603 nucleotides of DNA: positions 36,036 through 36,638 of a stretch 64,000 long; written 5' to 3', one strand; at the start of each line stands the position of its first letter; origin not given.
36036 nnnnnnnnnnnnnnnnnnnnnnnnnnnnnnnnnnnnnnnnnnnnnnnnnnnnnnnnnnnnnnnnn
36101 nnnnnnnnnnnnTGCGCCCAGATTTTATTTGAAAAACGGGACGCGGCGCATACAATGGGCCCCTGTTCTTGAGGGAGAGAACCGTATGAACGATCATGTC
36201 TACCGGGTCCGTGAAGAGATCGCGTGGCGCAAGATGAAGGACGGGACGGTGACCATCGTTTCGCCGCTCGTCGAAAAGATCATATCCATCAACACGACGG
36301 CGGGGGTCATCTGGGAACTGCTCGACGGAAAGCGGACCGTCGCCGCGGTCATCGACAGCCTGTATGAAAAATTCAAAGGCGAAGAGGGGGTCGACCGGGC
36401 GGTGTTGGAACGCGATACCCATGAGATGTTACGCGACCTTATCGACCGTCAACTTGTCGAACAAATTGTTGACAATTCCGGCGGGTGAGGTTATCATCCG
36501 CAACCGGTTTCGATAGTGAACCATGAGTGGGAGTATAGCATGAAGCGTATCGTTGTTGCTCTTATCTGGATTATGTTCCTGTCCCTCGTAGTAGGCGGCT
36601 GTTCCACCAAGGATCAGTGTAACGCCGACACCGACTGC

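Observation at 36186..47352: Candidate undescribed RiPP-like maturation system: PqqD/RRE + radical SAM-SPASM + clan-SF peptidase + HprK-like kinase + two Cys-containing leader peptides, wrapped around a giant adhesin gene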

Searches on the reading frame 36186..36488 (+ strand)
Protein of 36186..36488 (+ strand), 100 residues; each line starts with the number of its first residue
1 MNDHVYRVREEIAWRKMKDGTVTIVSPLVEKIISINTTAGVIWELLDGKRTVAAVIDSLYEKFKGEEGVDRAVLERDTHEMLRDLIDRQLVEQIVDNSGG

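Call 5: search_protein_families(library=ncbifam, max_evalue=0.01, proteins=[window:36186-36488:+])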
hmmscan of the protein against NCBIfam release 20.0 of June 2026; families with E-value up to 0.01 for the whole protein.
window:36186-36488:+ (100 aa): 5 families
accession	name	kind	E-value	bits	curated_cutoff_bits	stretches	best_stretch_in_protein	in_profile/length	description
TIGR03859.1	PQQ_PqqD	equivalog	3.5e-11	42.8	46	1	27-75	23-69/81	pyrroloquinoline quinone biosynthesis peptide chaperone PqqD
NF002535.0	PRK02079.1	equivalog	9.1e-09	35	101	1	14-75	20-78/92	pyrroloquinoline quinone biosynthesis peptide chaperone PqqD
TIGR04302.1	geo_PqqD_fam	equivalog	3.1e-06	27.5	100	1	31-91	45-100/102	GeoRSP system PqqD family peptide chaperone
TIGR04248.1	SCM_PqqD_rel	equivalog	4.9e-05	23.5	100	1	26-91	20-81/84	SynChlorMet cassette protein ScmD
NF033536.1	lasso_PqqD_Bac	exception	0.00021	21.4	80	1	31-92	30-87/88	lasso peptide biosynthesis PqqD family chaperone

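Call 6: search_protein_families(library=pfam, max_evalue=0.01, proteins=[window:36186-36488:+])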
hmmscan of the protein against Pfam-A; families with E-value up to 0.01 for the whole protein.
window:36186-36488:+ (100 aa): 3 families
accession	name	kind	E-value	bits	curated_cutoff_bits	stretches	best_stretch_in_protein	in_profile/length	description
PF05402.18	PqqD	-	4.8e-12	46.5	23.4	1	29-91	9-67/67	Coenzyme PQQ synthesis protein D (PqqD)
PF21782.3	PKMT_2nd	-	0.0018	19.1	27.8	1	28-67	23-62/98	PKMT, C-terminal winged helix domain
PF22129.1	CjCas9_WED-like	-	0.0025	17.8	24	1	52-73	5-25/39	CRISPR-associated endonuclease CjCas9 wedge domain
